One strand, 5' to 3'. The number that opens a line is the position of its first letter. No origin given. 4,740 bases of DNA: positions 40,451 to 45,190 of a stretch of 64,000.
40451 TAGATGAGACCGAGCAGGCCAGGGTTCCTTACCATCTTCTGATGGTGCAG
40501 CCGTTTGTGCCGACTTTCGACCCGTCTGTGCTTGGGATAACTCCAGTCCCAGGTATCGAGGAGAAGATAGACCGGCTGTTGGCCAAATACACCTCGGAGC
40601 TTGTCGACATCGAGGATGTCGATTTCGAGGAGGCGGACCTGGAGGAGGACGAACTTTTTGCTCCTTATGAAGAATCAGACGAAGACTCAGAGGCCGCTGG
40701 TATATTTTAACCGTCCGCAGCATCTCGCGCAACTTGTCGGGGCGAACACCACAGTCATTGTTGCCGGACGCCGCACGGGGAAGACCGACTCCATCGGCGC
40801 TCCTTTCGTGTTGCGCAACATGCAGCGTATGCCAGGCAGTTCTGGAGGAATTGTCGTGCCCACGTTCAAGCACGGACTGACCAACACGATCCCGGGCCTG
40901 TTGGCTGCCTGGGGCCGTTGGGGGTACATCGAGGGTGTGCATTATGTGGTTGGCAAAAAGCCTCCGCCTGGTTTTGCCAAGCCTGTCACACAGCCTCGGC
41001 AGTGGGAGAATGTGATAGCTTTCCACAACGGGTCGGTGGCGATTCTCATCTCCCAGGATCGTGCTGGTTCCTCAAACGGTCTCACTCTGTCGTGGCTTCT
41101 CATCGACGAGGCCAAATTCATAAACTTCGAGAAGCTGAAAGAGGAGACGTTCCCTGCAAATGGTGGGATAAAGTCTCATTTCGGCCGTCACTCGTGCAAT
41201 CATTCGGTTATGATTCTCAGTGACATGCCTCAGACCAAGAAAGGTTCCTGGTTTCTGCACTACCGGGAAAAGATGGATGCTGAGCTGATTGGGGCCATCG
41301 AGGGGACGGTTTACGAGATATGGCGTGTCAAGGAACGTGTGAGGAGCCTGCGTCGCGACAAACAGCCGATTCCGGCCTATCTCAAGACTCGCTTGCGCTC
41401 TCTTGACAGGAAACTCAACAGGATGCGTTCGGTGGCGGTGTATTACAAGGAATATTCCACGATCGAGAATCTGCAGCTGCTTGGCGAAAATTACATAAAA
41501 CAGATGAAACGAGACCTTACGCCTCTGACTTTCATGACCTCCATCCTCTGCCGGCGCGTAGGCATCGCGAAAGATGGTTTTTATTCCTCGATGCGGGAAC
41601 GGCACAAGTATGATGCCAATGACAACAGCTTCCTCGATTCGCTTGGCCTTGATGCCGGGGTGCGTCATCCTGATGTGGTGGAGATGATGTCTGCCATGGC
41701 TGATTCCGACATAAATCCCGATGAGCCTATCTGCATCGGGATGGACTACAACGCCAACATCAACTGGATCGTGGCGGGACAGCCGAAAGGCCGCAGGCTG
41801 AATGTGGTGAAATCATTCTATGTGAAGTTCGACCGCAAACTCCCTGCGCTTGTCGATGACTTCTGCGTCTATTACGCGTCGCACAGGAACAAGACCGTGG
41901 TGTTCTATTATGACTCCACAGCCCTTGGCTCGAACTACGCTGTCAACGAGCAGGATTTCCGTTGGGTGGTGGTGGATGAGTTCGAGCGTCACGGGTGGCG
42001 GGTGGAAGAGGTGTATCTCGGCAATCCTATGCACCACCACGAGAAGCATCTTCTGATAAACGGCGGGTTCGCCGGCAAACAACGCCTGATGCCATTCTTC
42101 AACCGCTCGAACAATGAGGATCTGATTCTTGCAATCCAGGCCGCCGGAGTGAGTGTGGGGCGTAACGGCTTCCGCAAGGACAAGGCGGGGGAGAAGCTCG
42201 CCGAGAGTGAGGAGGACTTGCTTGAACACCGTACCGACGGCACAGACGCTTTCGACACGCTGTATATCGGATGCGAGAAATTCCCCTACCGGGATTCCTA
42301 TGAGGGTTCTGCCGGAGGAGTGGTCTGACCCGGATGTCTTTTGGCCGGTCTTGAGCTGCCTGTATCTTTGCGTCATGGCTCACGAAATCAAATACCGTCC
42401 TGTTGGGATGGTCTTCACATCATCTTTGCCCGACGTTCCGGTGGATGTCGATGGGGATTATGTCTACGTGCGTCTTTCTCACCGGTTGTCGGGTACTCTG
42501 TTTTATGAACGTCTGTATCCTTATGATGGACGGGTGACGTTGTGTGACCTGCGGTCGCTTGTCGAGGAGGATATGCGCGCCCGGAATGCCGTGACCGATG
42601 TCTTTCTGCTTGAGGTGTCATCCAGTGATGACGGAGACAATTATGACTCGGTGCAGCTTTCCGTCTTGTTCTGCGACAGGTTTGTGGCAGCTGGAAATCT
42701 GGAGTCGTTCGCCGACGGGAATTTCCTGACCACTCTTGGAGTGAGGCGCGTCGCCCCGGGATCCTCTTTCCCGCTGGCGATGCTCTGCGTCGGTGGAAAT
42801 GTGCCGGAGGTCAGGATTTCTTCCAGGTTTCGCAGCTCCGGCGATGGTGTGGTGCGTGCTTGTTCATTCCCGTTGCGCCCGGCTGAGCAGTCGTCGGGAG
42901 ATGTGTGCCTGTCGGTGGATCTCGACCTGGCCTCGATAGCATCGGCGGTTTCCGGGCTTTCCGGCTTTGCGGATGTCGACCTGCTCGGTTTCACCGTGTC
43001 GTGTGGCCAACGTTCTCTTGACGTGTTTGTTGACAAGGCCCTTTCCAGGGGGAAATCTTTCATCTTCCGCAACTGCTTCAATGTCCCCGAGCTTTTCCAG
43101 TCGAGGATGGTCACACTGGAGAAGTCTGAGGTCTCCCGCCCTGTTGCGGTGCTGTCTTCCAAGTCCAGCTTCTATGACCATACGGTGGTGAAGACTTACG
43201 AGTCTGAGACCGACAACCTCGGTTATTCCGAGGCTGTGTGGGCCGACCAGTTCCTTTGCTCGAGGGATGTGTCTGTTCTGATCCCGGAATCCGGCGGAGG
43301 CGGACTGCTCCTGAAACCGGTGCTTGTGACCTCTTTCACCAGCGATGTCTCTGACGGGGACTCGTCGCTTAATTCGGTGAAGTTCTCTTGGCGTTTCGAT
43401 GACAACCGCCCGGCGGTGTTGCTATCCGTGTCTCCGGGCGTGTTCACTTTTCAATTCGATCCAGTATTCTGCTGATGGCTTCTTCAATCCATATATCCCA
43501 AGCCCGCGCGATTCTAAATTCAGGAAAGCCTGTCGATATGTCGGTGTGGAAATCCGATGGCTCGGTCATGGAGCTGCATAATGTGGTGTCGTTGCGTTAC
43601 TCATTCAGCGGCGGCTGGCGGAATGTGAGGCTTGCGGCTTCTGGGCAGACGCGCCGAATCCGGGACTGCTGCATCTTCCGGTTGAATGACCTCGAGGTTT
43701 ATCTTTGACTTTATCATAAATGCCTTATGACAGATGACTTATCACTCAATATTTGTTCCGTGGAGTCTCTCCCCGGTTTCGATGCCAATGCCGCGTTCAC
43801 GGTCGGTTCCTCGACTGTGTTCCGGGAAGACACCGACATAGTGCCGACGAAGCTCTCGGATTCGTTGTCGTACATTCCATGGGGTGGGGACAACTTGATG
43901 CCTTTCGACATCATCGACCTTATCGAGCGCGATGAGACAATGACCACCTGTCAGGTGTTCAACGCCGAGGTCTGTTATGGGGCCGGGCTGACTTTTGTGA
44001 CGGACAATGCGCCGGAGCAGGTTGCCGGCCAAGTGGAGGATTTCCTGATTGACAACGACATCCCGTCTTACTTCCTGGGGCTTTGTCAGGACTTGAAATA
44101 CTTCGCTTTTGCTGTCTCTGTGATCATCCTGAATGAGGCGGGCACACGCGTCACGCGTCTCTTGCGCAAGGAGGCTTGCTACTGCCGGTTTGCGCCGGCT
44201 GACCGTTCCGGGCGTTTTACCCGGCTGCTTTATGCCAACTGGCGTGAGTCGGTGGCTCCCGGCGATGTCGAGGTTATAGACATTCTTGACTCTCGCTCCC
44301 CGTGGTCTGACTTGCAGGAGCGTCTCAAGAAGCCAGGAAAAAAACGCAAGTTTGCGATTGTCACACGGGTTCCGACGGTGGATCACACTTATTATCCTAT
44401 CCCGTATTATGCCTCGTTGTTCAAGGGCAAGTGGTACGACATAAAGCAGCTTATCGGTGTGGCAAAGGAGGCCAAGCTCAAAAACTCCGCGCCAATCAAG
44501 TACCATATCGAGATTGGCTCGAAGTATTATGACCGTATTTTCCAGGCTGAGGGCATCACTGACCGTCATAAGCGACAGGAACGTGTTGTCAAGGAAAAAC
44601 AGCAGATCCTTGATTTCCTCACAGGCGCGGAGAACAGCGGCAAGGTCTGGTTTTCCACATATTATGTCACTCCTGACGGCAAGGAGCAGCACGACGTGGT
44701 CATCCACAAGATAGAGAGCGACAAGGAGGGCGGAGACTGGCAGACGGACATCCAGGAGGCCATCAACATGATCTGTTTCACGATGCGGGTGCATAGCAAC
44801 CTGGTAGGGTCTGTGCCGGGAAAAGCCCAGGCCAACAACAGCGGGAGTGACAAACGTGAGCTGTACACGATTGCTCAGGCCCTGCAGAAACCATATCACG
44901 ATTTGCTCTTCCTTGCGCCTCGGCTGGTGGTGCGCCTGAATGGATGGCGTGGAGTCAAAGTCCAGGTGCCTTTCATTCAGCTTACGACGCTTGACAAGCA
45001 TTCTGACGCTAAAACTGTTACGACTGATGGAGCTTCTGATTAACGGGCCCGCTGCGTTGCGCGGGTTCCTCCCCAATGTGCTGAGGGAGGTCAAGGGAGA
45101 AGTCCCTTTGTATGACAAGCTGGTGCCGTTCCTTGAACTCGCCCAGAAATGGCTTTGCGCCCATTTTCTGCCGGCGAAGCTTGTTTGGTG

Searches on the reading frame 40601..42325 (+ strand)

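Call 28: search_protein_families(library=phrogs, proteins=[window:40601-42325:+], max_evalue=0.001)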
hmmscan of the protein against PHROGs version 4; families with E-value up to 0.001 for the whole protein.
window:40601-42325:+ (575 aa): 1 family
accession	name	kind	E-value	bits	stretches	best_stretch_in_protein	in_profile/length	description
phrog_2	-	head and packaging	2.3e-09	37.6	1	38-554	275-585/807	terminase large subunit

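Call 82: search_protein_families(library=pfam, proteins=[window:40601-42325:+], max_evalue=0.01)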
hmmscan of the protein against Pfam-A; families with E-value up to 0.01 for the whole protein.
window:40601-42325:+ (575 aa): 0 families

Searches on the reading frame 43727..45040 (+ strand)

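Call 28: search_protein_families(library=phrogs, proteins=[window:43727-45040:+], max_evalue=0.001)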
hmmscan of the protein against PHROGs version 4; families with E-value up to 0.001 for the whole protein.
window:43727-45040:+ (438 aa): 1 family
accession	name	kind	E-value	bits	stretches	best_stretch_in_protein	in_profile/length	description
phrog_11226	-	head and packaging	0.00021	21.4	1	37-174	12-142/388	portal protein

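Call 82: search_protein_families(library=pfam, proteins=[window:43727-45040:+], max_evalue=0.01)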
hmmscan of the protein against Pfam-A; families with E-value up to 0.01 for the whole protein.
window:43727-45040:+ (438 aa): 0 families
